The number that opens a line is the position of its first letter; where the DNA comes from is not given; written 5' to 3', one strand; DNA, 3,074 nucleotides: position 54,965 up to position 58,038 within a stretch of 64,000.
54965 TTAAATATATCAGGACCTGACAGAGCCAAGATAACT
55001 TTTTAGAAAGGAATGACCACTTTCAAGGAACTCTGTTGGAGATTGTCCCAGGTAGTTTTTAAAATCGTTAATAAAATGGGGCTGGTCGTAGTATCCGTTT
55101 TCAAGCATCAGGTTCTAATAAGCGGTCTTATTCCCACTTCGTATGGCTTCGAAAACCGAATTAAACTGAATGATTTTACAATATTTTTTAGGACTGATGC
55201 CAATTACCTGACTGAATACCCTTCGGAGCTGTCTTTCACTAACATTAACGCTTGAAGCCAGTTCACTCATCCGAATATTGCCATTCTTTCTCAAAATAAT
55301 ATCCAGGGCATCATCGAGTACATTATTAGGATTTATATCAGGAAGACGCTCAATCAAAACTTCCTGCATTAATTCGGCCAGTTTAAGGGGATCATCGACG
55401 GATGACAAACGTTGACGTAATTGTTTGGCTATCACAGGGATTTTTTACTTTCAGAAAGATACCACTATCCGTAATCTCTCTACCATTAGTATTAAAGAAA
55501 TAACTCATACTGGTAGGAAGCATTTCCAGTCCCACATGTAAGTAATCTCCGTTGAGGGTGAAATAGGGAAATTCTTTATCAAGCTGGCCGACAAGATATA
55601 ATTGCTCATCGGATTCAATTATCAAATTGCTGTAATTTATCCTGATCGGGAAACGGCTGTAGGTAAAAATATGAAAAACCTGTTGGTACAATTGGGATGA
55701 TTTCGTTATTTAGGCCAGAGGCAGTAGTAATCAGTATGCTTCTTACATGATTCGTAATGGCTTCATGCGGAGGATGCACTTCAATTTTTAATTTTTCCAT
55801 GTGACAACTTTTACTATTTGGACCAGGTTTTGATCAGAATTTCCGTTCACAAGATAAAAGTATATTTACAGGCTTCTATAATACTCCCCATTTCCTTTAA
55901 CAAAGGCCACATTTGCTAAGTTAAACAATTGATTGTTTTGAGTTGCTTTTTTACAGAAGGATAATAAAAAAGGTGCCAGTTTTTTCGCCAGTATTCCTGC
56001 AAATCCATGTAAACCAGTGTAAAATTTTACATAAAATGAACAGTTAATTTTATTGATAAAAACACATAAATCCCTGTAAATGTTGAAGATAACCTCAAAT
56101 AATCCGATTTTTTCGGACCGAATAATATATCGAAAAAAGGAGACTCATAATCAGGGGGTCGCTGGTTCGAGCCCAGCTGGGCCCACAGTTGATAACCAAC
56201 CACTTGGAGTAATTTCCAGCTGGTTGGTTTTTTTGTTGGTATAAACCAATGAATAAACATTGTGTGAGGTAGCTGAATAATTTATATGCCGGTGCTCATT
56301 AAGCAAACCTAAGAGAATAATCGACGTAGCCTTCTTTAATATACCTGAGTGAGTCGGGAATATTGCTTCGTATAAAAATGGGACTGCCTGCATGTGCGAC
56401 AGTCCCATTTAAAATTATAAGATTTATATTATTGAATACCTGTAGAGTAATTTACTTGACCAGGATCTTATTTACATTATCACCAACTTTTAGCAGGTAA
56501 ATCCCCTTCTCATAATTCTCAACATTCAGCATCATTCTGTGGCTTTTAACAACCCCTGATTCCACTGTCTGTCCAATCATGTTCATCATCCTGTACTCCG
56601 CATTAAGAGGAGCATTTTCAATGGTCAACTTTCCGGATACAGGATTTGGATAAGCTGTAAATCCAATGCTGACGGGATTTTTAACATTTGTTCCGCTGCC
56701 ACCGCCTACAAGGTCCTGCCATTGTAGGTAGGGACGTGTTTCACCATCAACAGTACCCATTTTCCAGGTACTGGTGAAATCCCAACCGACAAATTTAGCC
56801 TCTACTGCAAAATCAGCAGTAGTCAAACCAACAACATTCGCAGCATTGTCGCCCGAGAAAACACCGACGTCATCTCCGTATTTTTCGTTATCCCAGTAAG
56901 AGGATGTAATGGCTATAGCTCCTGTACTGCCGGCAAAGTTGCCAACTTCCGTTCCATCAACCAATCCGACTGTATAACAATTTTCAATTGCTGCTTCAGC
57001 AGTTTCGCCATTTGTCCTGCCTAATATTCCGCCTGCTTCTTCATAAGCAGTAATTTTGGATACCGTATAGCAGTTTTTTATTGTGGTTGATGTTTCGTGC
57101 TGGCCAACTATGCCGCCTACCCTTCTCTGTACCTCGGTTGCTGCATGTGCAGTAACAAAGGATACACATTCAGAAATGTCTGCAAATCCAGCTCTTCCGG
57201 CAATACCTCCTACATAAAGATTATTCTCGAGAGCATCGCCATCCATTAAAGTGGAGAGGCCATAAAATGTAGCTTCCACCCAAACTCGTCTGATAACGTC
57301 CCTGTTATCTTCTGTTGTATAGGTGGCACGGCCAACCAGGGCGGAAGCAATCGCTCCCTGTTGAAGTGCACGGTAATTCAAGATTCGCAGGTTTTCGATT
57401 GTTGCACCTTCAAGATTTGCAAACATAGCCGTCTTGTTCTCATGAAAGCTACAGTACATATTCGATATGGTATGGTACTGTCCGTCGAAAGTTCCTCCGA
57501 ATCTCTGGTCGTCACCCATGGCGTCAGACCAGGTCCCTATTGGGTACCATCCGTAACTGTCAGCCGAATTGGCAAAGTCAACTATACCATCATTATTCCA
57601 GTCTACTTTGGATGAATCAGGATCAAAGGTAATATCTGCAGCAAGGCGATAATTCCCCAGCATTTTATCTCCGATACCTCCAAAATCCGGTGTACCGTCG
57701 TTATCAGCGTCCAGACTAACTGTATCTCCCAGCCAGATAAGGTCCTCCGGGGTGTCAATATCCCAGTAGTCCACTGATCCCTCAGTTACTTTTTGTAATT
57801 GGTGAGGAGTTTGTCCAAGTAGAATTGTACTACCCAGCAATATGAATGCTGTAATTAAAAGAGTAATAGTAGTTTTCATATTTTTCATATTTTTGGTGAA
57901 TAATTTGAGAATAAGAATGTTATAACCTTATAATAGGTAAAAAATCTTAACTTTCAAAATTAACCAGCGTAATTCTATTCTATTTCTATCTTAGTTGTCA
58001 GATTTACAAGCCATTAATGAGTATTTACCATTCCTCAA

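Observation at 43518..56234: Three direct copies of a tRNA(CAU) 3' half delimit two tandem islands with no integrase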

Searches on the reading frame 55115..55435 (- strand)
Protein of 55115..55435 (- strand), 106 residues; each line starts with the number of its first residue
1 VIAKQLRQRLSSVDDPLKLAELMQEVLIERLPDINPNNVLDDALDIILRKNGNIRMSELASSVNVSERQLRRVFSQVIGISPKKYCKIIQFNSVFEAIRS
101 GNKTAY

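Call 9: search_protein_families(library=pfam, proteins=[window:55115-55435:-], max_evalue=0.01)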
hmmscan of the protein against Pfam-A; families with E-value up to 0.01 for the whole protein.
window:55115-55435:- (106 aa): 2 families
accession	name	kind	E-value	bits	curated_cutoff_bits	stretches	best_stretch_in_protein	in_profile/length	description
PF00165.29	HTH_AraC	-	3.3e-06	27.5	26.6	1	52-85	7-40/42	Bacterial regulatory helix-turn-helix proteins, AraC family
PF12833.13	HTH_18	-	9.8e-06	26.2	33.6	1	59-98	1-40/80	Helix-turn-helix domain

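Call 57: search_protein_families(library=phrogs, proteins=[window:55115-55435:-], max_evalue=0.001)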
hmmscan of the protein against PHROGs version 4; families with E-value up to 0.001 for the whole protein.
window:55115-55435:- (106 aa): 0 families

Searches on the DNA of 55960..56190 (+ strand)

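Call 84: search_dna_similar(query=window:55960-56190:+, collection=plasmids, mode=distant, max_rows=10)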
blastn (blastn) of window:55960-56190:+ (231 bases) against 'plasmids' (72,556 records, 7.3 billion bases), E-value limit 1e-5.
No match.

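Call 85: search_dna_similar(query=window:55960-56190:+, collection=phages, mode=distant, max_rows=10)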
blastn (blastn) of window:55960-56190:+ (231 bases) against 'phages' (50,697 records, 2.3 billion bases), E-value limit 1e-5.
Records with a match: 4; places in all: 4; records where one place covers at least 80% of the query: 0.
Best place of each record, by identity: 90-95% 1; 80-90% 3.
By first word of the organism name: Aeromonas 4.
By host as written in the record: Aeromonas salmonicida 3; Aeromonas salmonicida HER1110 1.
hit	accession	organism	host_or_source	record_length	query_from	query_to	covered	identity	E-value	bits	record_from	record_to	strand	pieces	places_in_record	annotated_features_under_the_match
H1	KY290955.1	Aeromonas phage 65.2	Aeromonas salmonicida HER1110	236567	183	227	19%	86.7%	1e-5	55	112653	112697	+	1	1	tRNA-Met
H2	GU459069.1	Aeromonas phage 65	Aeromonas salmonicida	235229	183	227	19%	86.7%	1e-5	55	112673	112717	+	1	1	tRNA-Met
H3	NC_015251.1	Aeromonas phage 65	Aeromonas salmonicida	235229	183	227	19%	86.7%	1e-5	55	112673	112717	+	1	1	tRNA-Met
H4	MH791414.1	Aeromonas phage Aswh_1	Aeromonas salmonicida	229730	183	222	17%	90.0%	1e-5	55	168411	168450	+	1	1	none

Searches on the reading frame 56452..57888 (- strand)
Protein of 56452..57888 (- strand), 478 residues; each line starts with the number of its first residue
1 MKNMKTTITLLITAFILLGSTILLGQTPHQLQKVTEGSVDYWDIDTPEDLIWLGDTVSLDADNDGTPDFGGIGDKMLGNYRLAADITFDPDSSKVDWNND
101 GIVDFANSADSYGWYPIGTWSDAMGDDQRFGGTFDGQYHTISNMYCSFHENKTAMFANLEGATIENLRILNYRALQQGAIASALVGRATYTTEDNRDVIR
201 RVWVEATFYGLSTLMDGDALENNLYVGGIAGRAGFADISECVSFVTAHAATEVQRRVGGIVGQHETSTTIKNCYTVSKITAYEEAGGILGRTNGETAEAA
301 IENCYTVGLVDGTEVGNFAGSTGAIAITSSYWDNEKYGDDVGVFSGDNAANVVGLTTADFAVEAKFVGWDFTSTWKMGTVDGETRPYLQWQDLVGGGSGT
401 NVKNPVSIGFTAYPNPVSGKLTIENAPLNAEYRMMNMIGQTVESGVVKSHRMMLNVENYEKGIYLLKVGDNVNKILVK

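Call 9: search_protein_families(library=pfam, proteins=[window:56452-57888:-], max_evalue=0.01)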
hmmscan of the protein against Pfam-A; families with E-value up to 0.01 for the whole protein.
window:56452-57888:- (478 aa): 2 families
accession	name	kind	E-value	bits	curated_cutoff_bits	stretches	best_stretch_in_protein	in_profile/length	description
PF18962.6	Por_Secre_tail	-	3.5e-11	43.7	27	1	413-475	2-69/75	Secretion system C-terminal sorting domain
PF07581.17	Glug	-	5e-06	27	20.5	0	256-279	4-27/28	The GLUG motif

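Call 14: find_encoding_contigs(protein=window:56452-57888:-, flank=10000, max_places=10)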
Protein window:56452-57888:- (478 aa): 1 contig read that carries it; 1 place shown.
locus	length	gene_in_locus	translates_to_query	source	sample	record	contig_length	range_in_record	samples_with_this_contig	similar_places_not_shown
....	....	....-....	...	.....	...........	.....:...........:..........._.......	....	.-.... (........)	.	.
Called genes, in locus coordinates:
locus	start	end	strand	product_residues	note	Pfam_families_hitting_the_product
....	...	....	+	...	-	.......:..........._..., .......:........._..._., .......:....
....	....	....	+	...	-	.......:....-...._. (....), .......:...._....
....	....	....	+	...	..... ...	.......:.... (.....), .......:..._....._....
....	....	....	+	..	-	?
